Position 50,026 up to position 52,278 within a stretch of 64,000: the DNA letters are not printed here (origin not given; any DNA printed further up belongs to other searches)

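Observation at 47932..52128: Second membrane-protein paralog paired with a cytoplasmic GH-like enzyme: candidate importer/hydrolase unit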

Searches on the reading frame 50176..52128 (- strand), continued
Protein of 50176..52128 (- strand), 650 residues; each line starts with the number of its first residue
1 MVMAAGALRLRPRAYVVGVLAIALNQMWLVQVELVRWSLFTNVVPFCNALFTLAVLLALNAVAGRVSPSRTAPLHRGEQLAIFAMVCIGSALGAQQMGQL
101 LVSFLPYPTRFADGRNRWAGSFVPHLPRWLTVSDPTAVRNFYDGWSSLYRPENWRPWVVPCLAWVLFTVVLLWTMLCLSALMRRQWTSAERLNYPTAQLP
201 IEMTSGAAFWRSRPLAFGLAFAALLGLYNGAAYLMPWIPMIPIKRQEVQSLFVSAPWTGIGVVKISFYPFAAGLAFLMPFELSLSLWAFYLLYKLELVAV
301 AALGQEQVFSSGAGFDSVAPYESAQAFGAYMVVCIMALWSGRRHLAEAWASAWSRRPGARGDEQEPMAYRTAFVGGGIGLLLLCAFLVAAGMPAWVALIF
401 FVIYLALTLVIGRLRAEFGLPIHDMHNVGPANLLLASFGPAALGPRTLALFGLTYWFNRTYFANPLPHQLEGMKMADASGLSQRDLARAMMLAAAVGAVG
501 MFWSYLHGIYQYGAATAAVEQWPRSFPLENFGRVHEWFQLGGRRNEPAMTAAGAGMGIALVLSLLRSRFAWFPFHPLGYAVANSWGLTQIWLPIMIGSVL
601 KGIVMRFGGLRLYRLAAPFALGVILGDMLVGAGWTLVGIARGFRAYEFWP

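Call 31: search_protein_families(library=pfam, proteins=[L049:13011-15572:+, L063:1735-4746:-, L023:7645-9927:+, L038:15130-17418:-, L083:12948-13811:-, L041:11930-12925:+, L065:11970-14849:-, L014:8468-9718:+, L080:12920-15622:-, L077:12036-13283:+], max_evalue=0.001)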
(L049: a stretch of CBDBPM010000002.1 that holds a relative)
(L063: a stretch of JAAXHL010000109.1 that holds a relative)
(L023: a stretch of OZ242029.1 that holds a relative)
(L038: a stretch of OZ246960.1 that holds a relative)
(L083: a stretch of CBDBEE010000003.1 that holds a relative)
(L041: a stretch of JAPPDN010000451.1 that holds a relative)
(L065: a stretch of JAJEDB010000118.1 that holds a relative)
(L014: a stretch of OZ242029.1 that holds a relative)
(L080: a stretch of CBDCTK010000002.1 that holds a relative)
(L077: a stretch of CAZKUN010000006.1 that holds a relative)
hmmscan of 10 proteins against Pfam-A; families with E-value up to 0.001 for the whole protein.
L049:13011-15572:+ (853 aa): 30 families (the best 25 are shown)
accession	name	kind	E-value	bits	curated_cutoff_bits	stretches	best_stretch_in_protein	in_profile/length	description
PF00515.34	TPR_1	-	6.3e-173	554.8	27.8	18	553-586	1-34/34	Tetratricopeptide repeat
PF13414.12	TPR_11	-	3.1e-148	481.7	26.8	17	354-395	1-42/42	TPR repeat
PF07719.23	TPR_2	-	2.2e-129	411.5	27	14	313-345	1-33/34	Tetratricopeptide repeat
PF13181.12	TPR_8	-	8.7e-120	381.3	25.7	12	347-379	1-33/34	Tetratricopeptide repeat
PF13431.12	TPR_17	-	2e-102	327.5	24.4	8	301-333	1-33/34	Tetratricopeptide repeat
PF13432.12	TPR_16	-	2.8e-67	223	32.7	8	626-688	2-64/65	Tetratricopeptide repeat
PF13371.12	TPR_9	-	2.1e-61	204.3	35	6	288-349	4-65/73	Tetratricopeptide repeat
PF13424.12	TPR_12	-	1.2e-60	202.1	30.1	6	313-377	3-75/77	Tetratricopeptide repeat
PF13428.12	TPR_14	-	2.8e-32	108.3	23.5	0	286-319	8-41/44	Tetratricopeptide repeat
PF13174.12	TPR_6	-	2.7e-30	103.3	26.3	0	286-312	7-33/33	Tetratricopeptide repeat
PF14559.12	TPR_19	-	1.7e-29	102.4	25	0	267-315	13-61/68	Tetratricopeptide repeat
PF25575.1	TPR_BSK1_C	-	4.7e-22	78.5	42.2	0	532-586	56-110/118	Serine/threonine-protein kinase BSK1-like, TPR repeats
PF23914.1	TPR_CcmH_CycH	-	7.4e-21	75.1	42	0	649-749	44-147/158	Cytochrome c-type biogenesis protein H TPR domain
PF01239.28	PPTA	-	7.8e-21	72.8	29.5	0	296-322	2-28/32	Protein prenyltransferase alpha subunit repeat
PF13374.12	TPR_10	-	2.3e-16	59.6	27.5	0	553-583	2-32/42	Tetratricopeptide repeat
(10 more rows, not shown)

L063:1735-4746:- (1003 aa): 6 families
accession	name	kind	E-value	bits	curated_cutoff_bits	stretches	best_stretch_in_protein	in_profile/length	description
PF07676.18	PD40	-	6.8e-28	96.4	20.9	2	511-545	3-38/38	WD40-like Beta Propeller Repeat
PF01103.29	Omp85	-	1.3e-12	48.3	24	1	748-1003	62-325/325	Omp85 superfamily domain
PF13485.12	Peptidase_MA_2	-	3.9e-10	40.3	32.4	1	101-298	14-199/201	Peptidase MA superfamily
PF00930.27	DPPIV_N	-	1.2e-07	31.3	22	0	476-549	239-315/354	Dipeptidyl peptidase IV (DPP IV) N-terminal region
PF25174.1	Beta-prop_THOC3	-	0.00019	20.9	305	0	387-546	6-158/272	THOC3 beta-propeller domain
PF04450.18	BSP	-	0.0005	20.4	23.8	0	153-218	100-151/207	Peptidase of plants and bacteria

L023:7645-9927:+ (760 aa): 9 families
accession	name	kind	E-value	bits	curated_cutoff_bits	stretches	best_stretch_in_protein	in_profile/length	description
PF13517.12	FG-GAP_3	-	2.4e-55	185.4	26.9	6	174-235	1-61/61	FG-GAP-like repeat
PF00023.36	Ank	-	5.2e-30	102.3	21.1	2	636-666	2-32/33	Ankyrin repeat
PF12796.13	Ank_2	-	3.9e-29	101.5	27.3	2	680-755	7-79/90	Ankyrin repeats (3 copies)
PF13637.12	Ank_4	-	1.8e-28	98.3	22.7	3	677-723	4-50/50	Ankyrin repeats (many copies)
PF13857.12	Ank_5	-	7.1e-27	93.6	27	3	690-743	2-56/56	Ankyrin repeats (many copies)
PF07593.17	UnbV_ASPIC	-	7.7e-21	74.2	23.4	1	531-597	1-67/68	ASPIC and UnbV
PF13606.12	Ank_3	-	2.5e-11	43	22.3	0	636-663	2-29/30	Ankyrin repeat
PF24521.3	Ank_KRIT1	-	3.7e-07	30.4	80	0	699-755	41-104/149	KRIT1 ankyrin-repeats domain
PF01839.29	FG-GAP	-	4.8e-07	30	22.1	0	356-378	2-24/37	FG-GAP repeat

L038:15130-17418:- (762 aa): 1 family
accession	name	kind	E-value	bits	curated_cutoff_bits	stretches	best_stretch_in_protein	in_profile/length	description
PF13385.13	Laminin_G_3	-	1.5e-20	74.3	27.6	1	588-746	1-150/151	Concanavalin A-like lectin/glucanases superfamily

L083:12948-13811:- (287 aa): 1 family
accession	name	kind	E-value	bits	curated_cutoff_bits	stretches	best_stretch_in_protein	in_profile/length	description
PF05721.19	PhyH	-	2.8e-22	80.5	22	1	19-220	2-212/213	Phytanoyl-CoA dioxygenase (PhyH)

L041:11930-12925:+ (331 aa): 3 families
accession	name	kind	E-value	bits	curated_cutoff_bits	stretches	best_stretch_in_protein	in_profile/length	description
PF02153.23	PDH_N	-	5.4e-33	114.1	26.5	1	51-210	1-151/154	Prephenate dehydrogenase, nucleotide-binding domain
PF20463.3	PDH_C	-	3.7e-22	79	22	1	215-313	1-99/102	Prephenate dehydrogenase, dimerization domain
PF03807.23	F420_oxidored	-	5.8e-05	24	21.6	1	38-128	1-88/94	NADP oxidoreductase coenzyme F420-dependent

L065:11970-14849:- (959 aa): 3 families
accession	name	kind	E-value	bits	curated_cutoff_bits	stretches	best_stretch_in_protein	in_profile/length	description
PF00122.25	E1-E2_ATPase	-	8.5e-21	74.7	28.1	1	121-315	4-179/181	E1-E2 ATPase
PF00689.26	Cation_ATPase_C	-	6.1e-18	65.6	27.3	1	750-947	1-167/175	Cation transporting ATPase, C-terminus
PF00690.31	Cation_ATPase_N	-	1.7e-09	37.6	20.4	1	5-71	2-68/69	Cation transporter/ATPase, N-terminus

L014:8468-9718:+ (416 aa): 1 family
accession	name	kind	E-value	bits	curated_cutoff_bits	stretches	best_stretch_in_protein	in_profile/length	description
PF09587.15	PGA_cap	-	5.5e-44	151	27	1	79-319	2-254/255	Bacterial capsule synthesis protein PGA_cap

L080:12920-15622:- (900 aa): 8 families
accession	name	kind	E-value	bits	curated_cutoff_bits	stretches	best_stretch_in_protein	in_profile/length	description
PF12796.13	Ank_2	-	4.7e-59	197.4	27.3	3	752-843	3-90/90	Ankyrin repeats (3 copies)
PF00023.36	Ank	-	1e-56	186.1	21.1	6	628-659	2-33/33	Ankyrin repeat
PF13637.12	Ank_4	-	4.2e-49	163.9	22.7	6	784-833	1-50/50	Ankyrin repeats (many copies)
PF08757.17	CotH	-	1.9e-33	116.8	23.8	1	109-410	10-320/322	CotH kinase protein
PF13606.12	Ank_3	-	3.6e-32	106.7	22.3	2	628-656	2-30/30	Ankyrin repeat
PF13857.12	Ank_5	-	4.1e-25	88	27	1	647-699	1-54/56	Ankyrin repeats (many copies)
PF23745.1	ANK_LRRK2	-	1.3e-08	35.2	27.5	0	624-659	27-62/130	LRRK2 ANK repeat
PF24521.3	Ank_KRIT1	-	1.1e-06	28.9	80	0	596-701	20-125/149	KRIT1 ankyrin-repeats domain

L077:12036-13283:+ (415 aa): 3 families
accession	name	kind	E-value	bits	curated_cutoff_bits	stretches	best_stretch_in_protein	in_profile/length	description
PF22725.1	GFO_IDH_MocA_C3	-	6.1e-19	68.7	27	1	172-304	2-123/124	GFO/IDH/MocA C-terminal domain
PF02894.22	GFO_IDH_MocA_C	-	6.3e-19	69.1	22.9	1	177-392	3-217/218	Oxidoreductase family, C-terminal alpha/beta domain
PF01408.29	GFO_IDH_MocA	-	2e-18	67.6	24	1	33-162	1-119/120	Oxidoreductase family, NAD-binding Rossmann fold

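Call 40: predict_structure(alignment_id=A2)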
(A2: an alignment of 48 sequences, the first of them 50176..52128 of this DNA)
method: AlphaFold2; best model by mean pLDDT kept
length: 650 residues; sequences in the alignment: 48
mean_pLDDT: 93.7   pTM: 0.94
mean pLDDT of the five models: 93.7, 93.1, 92.4, 92.2, 91.2
residues with pLDDT >= 90: 566; 70-90: 69; 50-70: 12; < 50: 3
segments of 3 or more residues with pLDDT < 50: 1-3
pLDDT, mean of each block of 10 residues (from residue 1): 71 98 96 84 84 97 94 96 98 93 97 93 97 98 97 98 98 98 93 94 96 98 96 94 91 94 94 95 96 97 90 90 96 96 95 74 91 98 98 98 97 90 81 96 96 92 93 97 98 98 97 92 92 93 90 98 95 95 92 97 97 97 96 92 80
secondary structure, 60 per line:
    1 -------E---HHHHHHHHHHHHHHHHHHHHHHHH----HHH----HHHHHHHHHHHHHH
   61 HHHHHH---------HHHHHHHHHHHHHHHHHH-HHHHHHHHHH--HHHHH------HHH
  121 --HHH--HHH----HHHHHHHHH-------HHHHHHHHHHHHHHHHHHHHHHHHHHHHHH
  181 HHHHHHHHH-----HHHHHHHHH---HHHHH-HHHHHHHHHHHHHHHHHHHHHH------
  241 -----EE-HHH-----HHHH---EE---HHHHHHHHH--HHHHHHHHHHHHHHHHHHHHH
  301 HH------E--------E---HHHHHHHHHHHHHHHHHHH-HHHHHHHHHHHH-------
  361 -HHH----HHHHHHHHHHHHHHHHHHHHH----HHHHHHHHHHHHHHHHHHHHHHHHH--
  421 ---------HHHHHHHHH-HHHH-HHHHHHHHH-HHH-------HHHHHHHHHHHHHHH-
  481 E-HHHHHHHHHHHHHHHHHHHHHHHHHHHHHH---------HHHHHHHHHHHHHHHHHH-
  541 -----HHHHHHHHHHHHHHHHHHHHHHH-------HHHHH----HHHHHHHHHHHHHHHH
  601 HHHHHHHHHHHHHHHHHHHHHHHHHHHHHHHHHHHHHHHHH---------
elements in order: H12-35 H47-66 H76-93 H95-104 H107-111 H135-143 H151-189 H195-203 H207-211 H213-234 H257-260 H269-277 H280-302 H322-340 H342-353 H369-389 H394-418 H430-438 H440-443 H445-453 H465-479 H483-512 H522-539 H546-568 H576-580 H585-641

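Call 49: search_solved_structures(query=A2, max_evalue=10, show_alignments=3)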
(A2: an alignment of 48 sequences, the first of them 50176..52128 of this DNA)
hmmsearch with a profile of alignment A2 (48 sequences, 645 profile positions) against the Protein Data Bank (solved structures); distinct sequences matched with E-value up to 10: 1.
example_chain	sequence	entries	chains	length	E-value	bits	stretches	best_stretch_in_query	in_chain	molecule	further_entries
5but_A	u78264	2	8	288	0.16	13.4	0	81-124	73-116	Ktr system potassium uptake protein A,Ktr system potassium uptake protein A | Ktr system potassium uptake protein A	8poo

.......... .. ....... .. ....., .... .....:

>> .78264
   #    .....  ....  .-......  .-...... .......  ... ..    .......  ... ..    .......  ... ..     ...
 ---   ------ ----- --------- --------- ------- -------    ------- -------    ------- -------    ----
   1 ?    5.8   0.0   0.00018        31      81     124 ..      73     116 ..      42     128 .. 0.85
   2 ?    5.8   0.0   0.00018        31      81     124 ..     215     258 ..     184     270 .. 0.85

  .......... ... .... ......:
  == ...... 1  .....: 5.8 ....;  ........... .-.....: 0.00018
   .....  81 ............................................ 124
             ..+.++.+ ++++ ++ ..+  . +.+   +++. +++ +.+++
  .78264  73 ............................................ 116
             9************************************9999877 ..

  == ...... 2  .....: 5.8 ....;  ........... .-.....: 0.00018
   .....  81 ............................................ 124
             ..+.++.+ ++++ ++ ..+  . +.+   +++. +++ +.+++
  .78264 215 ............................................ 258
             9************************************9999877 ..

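Call 60: search_protein_representatives(alignment_id=A2)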
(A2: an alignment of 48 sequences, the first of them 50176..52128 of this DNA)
Query: 48 sequences, 645 profile positions. Proteins with E-value up to 0.001 (for the whole library): 8253; up to 1e-10: 6209; up to 1e-30: 3180. The best 150 are listed.
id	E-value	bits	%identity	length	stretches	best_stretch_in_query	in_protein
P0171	2.4e-274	928.0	-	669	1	4-645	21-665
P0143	2.7e-264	894.8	-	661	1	8-645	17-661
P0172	3.7e-257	871.3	-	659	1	7-644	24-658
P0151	4.5e-257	871.0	-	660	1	9-645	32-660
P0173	1.1e-241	820.1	-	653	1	7-645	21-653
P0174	2.2e-241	819.1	-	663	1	6-644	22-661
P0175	8.3e-240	813.9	-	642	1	8-644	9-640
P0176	1.1e-238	810.2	-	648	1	7-644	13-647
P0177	4.9e-237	804.8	-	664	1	6-644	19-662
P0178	5.1e-235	798.1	-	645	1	4-643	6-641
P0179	7.3e-235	797.6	-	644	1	7-644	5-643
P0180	1.2e-232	790.3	-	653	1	6-645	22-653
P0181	2.9e-232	789.0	-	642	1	5-645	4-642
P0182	3.5e-230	782.1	-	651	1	5-643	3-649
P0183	4.1e-228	775.3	-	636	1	1-643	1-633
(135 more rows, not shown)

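Call 62: find_encoding_contigs(protein=P0123, flank=6000, max_places=1)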
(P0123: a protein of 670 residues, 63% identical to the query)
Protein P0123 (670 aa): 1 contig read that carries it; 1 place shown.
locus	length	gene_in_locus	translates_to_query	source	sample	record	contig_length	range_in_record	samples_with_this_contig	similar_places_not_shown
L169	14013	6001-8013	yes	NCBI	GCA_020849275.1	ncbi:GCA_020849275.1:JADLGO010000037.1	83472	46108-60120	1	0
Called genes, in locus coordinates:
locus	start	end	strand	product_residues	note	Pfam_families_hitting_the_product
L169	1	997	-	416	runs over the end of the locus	PF00171:Aldedh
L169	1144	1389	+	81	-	-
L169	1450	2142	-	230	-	-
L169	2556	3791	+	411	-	PF00657:Lipase_GDSL, PF04311:DUF459 (faint), PF13472:Lipase_GDSL_2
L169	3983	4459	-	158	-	PF01850:PIN (weak)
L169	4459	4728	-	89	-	-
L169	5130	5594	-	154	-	-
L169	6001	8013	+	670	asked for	PF20581:DUF6785, PF20580:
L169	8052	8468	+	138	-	PF01894:YjbQ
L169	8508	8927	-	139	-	PF01402:RHH_1 (weak), PF08753:NikR_C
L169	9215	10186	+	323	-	PF07963:N_methyl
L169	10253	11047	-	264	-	PF01738:DLH, PF12146:Hydrolase_4 (faint), PF00326:Peptidase_S9 (faint)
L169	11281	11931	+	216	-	PF07638:Sigma70_ECF (weak), PF04542:Sigma70_r2, PF08281:Sigma70_r4_2, PF04545:Sigma70_r4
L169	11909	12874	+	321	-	PF13490:zf-HC2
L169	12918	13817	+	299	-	-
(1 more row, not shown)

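Call 63: find_encoding_contigs(protein=P0127, flank=6000, max_places=1)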
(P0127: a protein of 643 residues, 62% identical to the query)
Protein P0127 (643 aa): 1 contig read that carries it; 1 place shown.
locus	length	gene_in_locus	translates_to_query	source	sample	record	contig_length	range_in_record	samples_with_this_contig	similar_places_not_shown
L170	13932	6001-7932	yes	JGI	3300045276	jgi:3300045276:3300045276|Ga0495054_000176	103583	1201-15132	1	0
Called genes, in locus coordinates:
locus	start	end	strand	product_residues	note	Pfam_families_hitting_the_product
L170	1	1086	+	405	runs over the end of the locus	PF01264:Chorismate_synt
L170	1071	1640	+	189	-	PF13671:AAA_33 (faint), PF01202:SKI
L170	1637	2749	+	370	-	PF00465:Fe-ADH, PF13685:Fe-ADH_2, PF01761:DHQ_synthase, PF24621:DHQS_C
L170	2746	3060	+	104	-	-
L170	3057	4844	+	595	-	PF00069:Pkinase, PF01636:APH (faint), PF03109:ABC1 (faint), PF07714:PK_Tyr_Ser-Thr, PF03793:PASTA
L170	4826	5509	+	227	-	PF00834:Ribul_P_3_epim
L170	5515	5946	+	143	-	-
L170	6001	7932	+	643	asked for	PF20581:DUF6785, PF20580:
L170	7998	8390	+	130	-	PF01894:YjbQ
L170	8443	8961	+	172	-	PF01641:SelR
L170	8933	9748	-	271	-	PF00149:Metallophos, PF12850:Metallophos_2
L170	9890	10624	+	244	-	-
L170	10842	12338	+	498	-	PF10509:GalKase_gal_bdg, PF00288:GHMP_kinases_N, PF08544:GHMP_kinases_C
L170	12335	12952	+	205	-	PF04542:Sigma70_r2, PF08281:Sigma70_r4_2 (weak), PF04545:Sigma70_r4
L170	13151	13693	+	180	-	-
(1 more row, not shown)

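Call 64: find_encoding_contigs(protein=P0129, flank=6000, max_places=1)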
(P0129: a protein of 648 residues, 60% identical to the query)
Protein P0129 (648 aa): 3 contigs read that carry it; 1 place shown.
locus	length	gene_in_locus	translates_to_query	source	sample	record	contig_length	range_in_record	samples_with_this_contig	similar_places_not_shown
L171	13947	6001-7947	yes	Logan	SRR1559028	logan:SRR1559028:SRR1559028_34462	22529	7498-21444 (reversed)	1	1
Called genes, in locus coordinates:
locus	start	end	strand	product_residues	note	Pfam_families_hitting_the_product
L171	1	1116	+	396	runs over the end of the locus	PF01264:Chorismate_synt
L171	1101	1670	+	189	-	PF01202:SKI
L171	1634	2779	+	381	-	PF00465:Fe-ADH (weak), PF13685:Fe-ADH_2 (weak), PF01761:DHQ_synthase, PF24621:DHQS_C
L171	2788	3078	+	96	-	-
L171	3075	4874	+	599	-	PF00069:Pkinase, PF01636:APH (faint), PF07714:PK_Tyr_Ser-Thr, PF03109:ABC1 (weak), PF03793:PASTA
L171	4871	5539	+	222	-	PF00834:Ribul_P_3_epim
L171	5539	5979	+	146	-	-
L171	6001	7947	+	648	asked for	PF20581:DUF6785, PF20580:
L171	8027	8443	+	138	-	PF01894:YjbQ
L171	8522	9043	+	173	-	PF01641:SelR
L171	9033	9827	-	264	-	PF00149:Metallophos, PF12850:Metallophos_2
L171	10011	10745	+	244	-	PF22564:HAAS (weak)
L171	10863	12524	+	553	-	PF10509:GalKase_gal_bdg, PF00288:GHMP_kinases_N, PF08544:GHMP_kinases_C (weak)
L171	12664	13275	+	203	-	PF04542:Sigma70_r2, PF08281:Sigma70_r4_2 (weak), PF04545:Sigma70_r4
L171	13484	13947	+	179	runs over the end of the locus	-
